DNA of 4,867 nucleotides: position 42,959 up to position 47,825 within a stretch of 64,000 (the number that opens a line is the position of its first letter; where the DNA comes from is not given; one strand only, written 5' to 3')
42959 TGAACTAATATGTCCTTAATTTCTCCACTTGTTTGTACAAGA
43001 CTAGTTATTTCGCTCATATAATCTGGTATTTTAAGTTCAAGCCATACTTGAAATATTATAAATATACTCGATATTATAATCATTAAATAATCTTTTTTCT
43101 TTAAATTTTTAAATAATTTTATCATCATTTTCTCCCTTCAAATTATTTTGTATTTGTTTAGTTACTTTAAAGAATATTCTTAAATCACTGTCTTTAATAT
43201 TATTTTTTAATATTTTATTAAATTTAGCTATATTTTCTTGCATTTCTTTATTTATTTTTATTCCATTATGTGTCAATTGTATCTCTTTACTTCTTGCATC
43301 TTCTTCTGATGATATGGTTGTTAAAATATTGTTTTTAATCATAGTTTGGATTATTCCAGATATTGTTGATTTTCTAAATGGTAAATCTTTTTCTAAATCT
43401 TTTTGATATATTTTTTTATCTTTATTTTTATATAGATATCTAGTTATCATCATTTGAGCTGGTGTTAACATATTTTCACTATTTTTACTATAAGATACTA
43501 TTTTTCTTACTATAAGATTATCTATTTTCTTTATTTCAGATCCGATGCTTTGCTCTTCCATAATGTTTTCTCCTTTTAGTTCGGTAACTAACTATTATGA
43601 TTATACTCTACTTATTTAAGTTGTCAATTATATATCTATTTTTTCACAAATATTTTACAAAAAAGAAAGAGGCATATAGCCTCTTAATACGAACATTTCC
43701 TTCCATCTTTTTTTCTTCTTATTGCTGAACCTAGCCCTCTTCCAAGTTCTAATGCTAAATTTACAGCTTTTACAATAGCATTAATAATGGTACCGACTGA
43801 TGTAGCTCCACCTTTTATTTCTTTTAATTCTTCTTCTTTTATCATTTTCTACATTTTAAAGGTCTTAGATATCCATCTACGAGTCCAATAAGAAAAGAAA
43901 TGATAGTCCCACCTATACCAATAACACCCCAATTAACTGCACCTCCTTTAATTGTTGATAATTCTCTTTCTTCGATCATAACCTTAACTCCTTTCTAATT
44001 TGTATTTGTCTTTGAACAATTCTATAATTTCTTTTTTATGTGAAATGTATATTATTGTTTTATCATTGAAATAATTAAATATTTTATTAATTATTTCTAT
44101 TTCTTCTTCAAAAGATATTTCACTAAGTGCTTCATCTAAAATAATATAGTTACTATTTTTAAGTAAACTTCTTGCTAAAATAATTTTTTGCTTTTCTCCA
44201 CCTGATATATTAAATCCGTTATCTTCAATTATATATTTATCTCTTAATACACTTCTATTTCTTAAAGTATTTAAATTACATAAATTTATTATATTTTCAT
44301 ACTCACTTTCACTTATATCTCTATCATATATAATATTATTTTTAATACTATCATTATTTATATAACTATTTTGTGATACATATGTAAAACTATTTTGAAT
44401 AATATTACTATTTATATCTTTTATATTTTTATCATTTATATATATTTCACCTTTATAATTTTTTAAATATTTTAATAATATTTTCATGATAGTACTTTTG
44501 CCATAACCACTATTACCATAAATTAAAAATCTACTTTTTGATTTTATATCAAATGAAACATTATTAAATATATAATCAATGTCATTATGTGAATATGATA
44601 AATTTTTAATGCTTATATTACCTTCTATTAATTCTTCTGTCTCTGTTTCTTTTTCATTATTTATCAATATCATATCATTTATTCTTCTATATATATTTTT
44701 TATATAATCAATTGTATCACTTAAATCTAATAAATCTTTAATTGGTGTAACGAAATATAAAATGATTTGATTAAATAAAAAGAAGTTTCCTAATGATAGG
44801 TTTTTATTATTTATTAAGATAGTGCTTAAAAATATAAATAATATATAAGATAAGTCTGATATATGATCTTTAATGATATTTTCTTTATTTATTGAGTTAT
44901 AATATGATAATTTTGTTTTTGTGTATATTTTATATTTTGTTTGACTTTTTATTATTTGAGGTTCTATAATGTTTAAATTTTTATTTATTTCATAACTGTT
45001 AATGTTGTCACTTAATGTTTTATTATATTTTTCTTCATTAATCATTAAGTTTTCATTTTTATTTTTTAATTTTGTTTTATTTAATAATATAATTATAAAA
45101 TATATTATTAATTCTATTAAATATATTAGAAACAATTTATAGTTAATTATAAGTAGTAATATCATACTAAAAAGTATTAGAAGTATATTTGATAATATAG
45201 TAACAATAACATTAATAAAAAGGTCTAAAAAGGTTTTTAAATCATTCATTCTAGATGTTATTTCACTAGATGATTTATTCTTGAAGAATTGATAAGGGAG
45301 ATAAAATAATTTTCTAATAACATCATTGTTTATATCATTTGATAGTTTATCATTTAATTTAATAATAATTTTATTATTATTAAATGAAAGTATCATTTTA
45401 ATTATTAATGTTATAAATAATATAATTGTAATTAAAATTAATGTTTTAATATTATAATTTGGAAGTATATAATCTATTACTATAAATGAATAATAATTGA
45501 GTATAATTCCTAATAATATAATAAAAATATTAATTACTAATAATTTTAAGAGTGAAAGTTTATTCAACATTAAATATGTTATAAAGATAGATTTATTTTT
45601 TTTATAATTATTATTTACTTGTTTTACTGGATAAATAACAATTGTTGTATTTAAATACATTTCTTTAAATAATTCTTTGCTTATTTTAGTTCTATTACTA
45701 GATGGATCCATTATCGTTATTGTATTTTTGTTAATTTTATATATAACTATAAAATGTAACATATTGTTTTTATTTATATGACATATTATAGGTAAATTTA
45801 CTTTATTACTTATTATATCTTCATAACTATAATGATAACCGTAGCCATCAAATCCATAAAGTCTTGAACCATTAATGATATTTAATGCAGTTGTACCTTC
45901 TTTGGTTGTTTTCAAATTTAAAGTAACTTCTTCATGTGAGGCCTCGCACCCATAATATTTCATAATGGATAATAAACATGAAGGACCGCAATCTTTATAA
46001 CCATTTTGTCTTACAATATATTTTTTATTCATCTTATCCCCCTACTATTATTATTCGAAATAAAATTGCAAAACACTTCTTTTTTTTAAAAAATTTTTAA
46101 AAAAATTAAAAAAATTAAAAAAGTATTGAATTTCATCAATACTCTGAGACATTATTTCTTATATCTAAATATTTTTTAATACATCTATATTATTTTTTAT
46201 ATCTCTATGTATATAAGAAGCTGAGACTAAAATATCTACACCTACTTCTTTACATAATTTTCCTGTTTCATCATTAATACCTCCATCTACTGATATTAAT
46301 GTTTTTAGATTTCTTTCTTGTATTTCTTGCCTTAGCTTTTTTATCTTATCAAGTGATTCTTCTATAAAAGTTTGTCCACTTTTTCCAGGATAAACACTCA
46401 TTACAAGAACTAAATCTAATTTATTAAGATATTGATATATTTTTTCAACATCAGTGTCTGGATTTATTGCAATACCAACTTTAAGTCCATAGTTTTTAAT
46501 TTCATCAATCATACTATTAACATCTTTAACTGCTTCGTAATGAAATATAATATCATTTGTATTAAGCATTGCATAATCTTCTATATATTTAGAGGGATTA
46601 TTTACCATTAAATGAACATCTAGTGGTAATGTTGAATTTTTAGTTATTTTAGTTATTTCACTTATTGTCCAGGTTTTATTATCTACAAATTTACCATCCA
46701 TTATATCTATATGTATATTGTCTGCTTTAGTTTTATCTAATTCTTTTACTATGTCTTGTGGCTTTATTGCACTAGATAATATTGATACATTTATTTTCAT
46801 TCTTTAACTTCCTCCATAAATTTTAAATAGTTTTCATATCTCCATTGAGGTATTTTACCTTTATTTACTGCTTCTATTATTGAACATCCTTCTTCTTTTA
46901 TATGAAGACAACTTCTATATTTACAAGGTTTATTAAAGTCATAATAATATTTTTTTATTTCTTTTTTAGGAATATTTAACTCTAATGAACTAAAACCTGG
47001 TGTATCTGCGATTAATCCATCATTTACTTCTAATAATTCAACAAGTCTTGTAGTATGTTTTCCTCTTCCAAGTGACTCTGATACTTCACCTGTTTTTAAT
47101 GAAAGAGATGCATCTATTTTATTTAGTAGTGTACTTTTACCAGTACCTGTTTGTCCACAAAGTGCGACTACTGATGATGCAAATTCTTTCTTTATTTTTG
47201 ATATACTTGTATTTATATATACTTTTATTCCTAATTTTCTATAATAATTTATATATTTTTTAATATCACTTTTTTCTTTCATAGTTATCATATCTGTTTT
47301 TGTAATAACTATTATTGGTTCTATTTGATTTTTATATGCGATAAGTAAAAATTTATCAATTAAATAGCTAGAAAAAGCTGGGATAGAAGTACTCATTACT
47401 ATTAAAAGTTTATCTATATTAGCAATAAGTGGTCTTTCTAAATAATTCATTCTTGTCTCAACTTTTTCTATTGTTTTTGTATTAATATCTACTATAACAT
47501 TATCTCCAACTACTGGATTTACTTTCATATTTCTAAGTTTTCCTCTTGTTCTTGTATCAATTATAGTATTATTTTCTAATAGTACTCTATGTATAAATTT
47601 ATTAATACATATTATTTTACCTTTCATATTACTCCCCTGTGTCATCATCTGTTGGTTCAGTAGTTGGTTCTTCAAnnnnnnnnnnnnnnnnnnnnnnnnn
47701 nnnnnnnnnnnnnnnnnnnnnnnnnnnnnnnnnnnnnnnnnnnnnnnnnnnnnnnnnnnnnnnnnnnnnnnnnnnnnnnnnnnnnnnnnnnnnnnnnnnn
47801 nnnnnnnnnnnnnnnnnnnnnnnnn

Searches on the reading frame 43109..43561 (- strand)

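Call 63: search_protein_families(library=pfam, proteins=[window:43109-43561:-], max_evalue=0.0001)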
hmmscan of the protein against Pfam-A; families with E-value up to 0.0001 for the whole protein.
window:43109-43561:- (150 aa): 4 families
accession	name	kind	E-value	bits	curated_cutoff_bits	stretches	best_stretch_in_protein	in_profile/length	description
PF12802.13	MarR_2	-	1.2e-06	29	27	1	32-91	3-61/61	MarR family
PF22381.2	Staph_reg_Sar_Rot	-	5.4e-06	26.9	27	1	27-107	7-85/85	Transcriptional regulator SarA/Rot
PF18263.7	MCM6_C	-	4e-05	24.1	23.7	1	11-93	11-88/107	MCM6 C-terminal winged-helix domain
PF01047.28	MarR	-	7.7e-05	22.9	24.6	0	32-91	1-58/59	MarR family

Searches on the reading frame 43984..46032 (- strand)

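Call 63: search_protein_families(library=pfam, proteins=[window:43984-46032:-], max_evalue=0.0001)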
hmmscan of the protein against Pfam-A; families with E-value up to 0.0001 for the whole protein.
window:43984-46032:- (682 aa): 3 families
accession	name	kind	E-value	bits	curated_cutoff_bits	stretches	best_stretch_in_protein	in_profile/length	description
PF03412.21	Peptidase_C39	-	4.3e-30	104.7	22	1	4-135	2-130/133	Peptidase C39 family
PF00005.33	ABC_tran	-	1.6e-24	87.5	25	1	489-636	1-136/137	ABC transporter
PF00664.28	ABC_membrane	-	1.5e-22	81.1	28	1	164-430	4-273/274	ABC transporter transmembrane region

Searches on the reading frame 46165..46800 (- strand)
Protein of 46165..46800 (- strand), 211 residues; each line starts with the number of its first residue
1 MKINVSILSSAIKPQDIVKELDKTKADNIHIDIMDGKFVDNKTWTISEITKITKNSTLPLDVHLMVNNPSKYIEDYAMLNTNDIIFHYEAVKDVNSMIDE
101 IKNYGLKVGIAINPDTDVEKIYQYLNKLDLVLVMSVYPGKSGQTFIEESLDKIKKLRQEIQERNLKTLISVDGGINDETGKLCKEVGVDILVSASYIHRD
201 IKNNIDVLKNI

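Call 63: search_protein_families(library=pfam, proteins=[window:46165-46800:-], max_evalue=0.0001)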
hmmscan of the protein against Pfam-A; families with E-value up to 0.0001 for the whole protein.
window:46165-46800:- (211 aa): 1 family
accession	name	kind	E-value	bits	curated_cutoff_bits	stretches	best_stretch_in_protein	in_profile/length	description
PF00834.25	Ribul_P_3_epim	-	1.4e-60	204.5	21.1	1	2-197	1-197/198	Ribulose-phosphate 3 epimerase family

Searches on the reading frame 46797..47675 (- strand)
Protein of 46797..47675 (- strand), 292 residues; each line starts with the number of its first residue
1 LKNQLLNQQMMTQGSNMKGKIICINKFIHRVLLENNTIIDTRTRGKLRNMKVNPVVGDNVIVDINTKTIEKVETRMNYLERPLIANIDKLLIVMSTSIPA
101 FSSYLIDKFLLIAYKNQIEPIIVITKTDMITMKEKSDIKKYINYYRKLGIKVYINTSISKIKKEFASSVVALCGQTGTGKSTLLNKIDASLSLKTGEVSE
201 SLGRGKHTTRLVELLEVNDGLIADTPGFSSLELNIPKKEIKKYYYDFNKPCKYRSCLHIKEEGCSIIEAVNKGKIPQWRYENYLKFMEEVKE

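Call 63: search_protein_families(library=pfam, proteins=[window:46797-47675:-], max_evalue=0.0001)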
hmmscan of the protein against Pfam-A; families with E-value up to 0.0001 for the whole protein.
window:46797-47675:- (292 aa): 3 families
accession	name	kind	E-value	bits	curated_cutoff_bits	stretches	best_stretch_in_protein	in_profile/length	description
PF03193.22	RsgA_GTPase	-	4.7e-49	167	30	1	74-233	3-173/174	RsgA GTPase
PF16745.11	RsgA_N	-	9.2e-08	32.2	27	1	34-67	16-49/54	RsgA N-terminal domain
PF01926.29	MMR_HSR1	-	7.3e-06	26.5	21.9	1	170-235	2-57/113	50S ribosome-binding GTPase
